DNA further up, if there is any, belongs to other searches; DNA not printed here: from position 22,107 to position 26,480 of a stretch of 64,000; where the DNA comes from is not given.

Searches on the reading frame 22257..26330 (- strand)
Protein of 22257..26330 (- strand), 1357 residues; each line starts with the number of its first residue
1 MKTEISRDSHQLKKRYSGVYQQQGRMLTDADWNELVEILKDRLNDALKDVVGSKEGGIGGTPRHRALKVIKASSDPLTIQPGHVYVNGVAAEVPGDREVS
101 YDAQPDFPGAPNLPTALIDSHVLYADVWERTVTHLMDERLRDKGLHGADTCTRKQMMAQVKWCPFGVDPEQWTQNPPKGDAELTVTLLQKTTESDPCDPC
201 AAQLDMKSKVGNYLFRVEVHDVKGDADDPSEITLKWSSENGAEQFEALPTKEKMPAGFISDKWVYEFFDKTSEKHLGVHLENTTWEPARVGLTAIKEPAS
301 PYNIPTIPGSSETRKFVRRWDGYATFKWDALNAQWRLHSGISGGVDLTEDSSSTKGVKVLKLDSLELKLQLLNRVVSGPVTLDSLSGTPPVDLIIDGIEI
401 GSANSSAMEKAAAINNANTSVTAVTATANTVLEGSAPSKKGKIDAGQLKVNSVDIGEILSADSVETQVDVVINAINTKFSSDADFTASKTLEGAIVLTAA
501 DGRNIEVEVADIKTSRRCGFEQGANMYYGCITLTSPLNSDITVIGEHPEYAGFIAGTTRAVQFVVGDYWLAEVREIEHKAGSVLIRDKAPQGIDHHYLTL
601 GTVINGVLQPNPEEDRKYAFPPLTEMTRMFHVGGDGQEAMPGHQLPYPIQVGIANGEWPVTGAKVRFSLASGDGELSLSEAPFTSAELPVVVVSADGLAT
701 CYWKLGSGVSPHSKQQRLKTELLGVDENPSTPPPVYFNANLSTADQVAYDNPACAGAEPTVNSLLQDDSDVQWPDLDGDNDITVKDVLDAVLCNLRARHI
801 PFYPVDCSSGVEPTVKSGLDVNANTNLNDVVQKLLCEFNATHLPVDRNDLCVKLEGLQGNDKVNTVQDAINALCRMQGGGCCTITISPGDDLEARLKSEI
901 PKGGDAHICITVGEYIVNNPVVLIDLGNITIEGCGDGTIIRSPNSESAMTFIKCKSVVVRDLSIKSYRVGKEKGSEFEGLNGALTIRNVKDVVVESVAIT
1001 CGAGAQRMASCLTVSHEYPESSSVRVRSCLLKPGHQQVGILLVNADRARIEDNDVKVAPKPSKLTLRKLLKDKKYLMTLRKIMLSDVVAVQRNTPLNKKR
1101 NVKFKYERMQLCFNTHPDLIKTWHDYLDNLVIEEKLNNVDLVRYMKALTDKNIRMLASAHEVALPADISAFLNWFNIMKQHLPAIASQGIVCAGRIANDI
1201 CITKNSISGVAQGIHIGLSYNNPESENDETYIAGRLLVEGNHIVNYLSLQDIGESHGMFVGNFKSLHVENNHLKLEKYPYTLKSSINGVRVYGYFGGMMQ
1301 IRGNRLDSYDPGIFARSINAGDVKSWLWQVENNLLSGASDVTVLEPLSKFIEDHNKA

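Call 5: search_protein_families(library=pfam, proteins=[window:22257-26330:-], max_evalue=0.01)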
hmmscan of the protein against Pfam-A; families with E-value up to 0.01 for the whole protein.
window:22257-26330:- (1357 aa): 1 family
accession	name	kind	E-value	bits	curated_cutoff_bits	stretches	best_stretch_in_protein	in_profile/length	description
PF20129.4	DUF6519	-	1.4e-14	54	22.4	1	1-161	1-172/593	Family of unknown function (DUF6519)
